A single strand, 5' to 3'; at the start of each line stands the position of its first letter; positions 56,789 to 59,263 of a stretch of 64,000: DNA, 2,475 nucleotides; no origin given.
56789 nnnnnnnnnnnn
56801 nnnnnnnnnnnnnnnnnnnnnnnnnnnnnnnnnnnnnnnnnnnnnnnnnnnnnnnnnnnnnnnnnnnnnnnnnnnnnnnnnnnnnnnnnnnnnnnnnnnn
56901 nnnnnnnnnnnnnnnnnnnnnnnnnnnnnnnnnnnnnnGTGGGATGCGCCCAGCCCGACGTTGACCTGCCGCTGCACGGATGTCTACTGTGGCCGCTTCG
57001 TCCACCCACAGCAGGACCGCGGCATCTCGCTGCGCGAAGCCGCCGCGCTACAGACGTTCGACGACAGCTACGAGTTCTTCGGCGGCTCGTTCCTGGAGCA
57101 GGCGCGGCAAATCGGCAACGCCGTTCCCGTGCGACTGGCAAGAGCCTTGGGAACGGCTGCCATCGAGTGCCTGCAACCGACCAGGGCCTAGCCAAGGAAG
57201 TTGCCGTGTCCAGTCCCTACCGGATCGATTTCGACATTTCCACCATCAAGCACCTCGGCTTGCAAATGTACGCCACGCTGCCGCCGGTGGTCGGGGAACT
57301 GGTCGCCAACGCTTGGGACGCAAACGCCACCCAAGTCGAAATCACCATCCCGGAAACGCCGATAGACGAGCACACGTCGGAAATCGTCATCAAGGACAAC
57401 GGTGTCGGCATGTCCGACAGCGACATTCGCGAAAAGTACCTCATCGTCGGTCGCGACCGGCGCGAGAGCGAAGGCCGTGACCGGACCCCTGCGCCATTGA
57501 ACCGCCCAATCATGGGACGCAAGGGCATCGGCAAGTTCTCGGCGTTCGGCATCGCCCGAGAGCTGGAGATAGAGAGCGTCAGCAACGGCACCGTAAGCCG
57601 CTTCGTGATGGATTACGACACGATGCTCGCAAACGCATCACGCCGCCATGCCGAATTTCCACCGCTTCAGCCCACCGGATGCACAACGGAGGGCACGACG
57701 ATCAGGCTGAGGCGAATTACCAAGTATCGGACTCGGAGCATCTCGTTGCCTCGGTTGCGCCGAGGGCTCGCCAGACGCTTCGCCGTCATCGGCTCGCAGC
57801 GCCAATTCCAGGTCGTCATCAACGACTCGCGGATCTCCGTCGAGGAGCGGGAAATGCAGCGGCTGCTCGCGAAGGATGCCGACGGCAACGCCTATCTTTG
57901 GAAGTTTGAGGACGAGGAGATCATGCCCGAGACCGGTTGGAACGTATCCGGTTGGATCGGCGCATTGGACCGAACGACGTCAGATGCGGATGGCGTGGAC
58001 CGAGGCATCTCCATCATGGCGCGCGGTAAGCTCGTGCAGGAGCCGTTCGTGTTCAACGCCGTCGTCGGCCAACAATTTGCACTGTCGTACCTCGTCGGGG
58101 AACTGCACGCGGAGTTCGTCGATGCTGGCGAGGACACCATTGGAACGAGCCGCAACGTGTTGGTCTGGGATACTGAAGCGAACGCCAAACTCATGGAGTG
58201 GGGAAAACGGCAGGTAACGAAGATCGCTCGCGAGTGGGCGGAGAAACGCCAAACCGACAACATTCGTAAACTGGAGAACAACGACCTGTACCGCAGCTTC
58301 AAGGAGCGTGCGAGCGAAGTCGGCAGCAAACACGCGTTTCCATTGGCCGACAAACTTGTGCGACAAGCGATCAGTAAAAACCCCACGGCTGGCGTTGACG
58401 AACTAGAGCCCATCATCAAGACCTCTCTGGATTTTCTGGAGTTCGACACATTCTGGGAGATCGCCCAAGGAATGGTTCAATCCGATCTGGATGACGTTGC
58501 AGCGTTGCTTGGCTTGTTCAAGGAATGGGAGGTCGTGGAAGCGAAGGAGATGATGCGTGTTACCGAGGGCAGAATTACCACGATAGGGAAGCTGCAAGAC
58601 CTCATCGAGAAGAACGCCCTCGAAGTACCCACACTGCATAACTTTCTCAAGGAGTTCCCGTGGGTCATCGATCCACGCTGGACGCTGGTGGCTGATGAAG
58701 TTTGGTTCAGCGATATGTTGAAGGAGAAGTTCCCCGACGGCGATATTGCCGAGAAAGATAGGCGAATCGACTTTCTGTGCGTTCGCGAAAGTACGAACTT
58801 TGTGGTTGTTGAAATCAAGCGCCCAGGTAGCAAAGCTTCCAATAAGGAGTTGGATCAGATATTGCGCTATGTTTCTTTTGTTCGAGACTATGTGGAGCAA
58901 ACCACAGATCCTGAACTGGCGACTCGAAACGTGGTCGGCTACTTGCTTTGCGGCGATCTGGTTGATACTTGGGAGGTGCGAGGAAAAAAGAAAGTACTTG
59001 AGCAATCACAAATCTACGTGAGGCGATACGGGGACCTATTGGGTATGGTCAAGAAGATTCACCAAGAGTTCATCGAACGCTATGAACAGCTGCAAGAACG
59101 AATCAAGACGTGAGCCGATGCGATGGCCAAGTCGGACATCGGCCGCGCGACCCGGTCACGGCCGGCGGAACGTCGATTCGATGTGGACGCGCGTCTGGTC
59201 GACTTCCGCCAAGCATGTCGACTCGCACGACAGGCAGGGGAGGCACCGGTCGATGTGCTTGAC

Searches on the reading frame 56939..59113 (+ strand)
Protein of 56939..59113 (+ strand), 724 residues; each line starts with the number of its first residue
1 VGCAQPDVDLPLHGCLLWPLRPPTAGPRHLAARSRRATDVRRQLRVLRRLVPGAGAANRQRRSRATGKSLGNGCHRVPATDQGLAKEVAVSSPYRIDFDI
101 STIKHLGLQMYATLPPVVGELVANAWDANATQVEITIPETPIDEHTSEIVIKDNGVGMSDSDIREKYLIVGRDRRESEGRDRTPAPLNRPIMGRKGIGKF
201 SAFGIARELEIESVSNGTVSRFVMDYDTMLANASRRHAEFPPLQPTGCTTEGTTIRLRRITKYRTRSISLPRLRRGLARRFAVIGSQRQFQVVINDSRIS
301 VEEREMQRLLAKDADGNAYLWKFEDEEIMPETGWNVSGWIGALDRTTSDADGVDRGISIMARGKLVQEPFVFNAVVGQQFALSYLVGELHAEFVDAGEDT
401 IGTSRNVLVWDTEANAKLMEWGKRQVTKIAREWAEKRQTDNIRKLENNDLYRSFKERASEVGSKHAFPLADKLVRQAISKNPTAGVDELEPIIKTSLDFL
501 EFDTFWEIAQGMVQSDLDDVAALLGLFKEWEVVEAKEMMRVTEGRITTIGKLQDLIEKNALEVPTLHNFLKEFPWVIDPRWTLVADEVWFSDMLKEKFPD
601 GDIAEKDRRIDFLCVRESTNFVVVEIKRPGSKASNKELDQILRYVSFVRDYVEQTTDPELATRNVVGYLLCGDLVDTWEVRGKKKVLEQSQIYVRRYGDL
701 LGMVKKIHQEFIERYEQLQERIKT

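Call 3: search_protein_families(library=pfam, proteins=[window:56939-59113:+], max_evalue=0.01)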
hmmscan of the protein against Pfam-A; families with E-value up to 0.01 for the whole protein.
window:56939-59113:+ (724 aa): 4 families
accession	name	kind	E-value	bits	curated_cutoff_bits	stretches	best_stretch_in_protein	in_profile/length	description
PF13589.12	HATPase_c_3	-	3.4e-21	76.1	25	1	116-232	5-111/137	Histidine kinase-, DNA gyrase B-, and HSP90-like ATPase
PF02518.31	HATPase_c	-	1.6e-05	25.7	26.4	1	117-168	9-56/111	Histidine kinase-, DNA gyrase B-, and HSP90-like ATPase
PF14082.12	SduA_C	-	0.0016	19.1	27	0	565-635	6-60/159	Shedu protein SduA, C-terminal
PF13588.12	HSDR_N_2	-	0.0027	18.2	25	1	605-648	34-78/110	Type I restriction enzyme R protein N terminus (HSDR_N)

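Call 8: search_protein_families(library=padloc, proteins=[window:56939-59113:+], max_evalue=0.01)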
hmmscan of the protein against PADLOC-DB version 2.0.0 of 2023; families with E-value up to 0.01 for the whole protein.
window:56939-59113:+ (724 aa): 7 families
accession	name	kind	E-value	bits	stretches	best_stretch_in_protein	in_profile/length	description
PDLC03419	REase_II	-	6e-44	148.5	1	91-644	2-585/695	Type II restriction enzyme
PDLC03485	REase_II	-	6.6e-37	125.2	1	92-465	4-382/611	Type II restriction enzyme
PDLC04909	PDC-S11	-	3.8e-07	28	1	601-648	53-98/347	-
PDLC04915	PDC-S11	-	2.6e-05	21.7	1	602-649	54-99/379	-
PDLC04916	PDC-S11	-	0.00038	17.6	1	604-651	52-97/358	-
PDLC04824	PDC-S02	-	0.0036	14.6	1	609-653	222-265/308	-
PDLC03966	TmtA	-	0.0043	12.8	1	118-258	47-191/1655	-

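Call 9: search_protein_families(library=ncbifam, proteins=[window:56939-59113:+], max_evalue=0.01)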
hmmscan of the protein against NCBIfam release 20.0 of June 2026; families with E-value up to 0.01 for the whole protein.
window:56939-59113:+ (724 aa): 15 families
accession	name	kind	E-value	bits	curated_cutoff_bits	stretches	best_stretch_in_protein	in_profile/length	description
NF050001.1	restrict_BbrUII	equivalog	1.3e-102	344.5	550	1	94-723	1-653/659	BbrUII/HgiDII family restriction enzyme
TIGR00585.2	mutl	equivalog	3e-07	29.7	180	1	117-164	24-67/555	DNA mismatch repair endonuclease MutL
NF010683.0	PRK14083.1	equivalog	7.4e-06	24.7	455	1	120-217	33-132/604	HSP90 family protein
NF003555.1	PRK05218.1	equivalog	2.7e-05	22.9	371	1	129-217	55-141/614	molecular chaperone HtpG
NF000950.0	PRK00095.1-3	equivalog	4.4e-05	22.1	756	1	117-165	27-71/641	DNA mismatch repair endonuclease MutL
NF041932.1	MzaB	equivalog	0.00016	20.2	850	1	117-233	15-120/480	MZA anti-phage system associated ATPase MzaB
NF000952.0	PRK00095.2-2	subfamily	0.00018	20.1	840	1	117-163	26-68/623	DNA mismatch repair endonuclease MutL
NF047352.1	P_loop_sacsin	domain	0.00019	21.8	50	1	117-211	3-79/80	sacsin N-terminal ATP-binding-like domain-containing protein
NF000953.0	PRK00095.2-4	equivalog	0.00072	18.6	693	1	117-163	26-68/611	DNA mismatch repair endonuclease MutL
TIGR02916.1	PEP_his_kin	equivalog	0.00091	17.9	300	1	113-166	579-631/679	XrtA/PEP-CTERM system histidine kinase PrsK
NF000954.0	PRK00095.2-5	equivalog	0.00092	17.7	937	1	117-163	30-72/588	DNA mismatch repair endonuclease MutL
NF000951.0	PRK00095.2-1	equivalog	0.00095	17.9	391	1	115-165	26-71/559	DNA mismatch repair endonuclease MutL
NF000949.0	PRK00095.1-2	equivalog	0.002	17.2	750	1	117-163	30-72/634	DNA mismatch repair endonuclease MutL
NF003270.0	PRK04247.1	equivalog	0.003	16.7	216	1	609-654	161-204/250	endonuclease NucS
NF000948.0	PRK00095.1-1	equivalog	0.0068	15.4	701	0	117-163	26-68/625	DNA mismatch repair endonuclease MutL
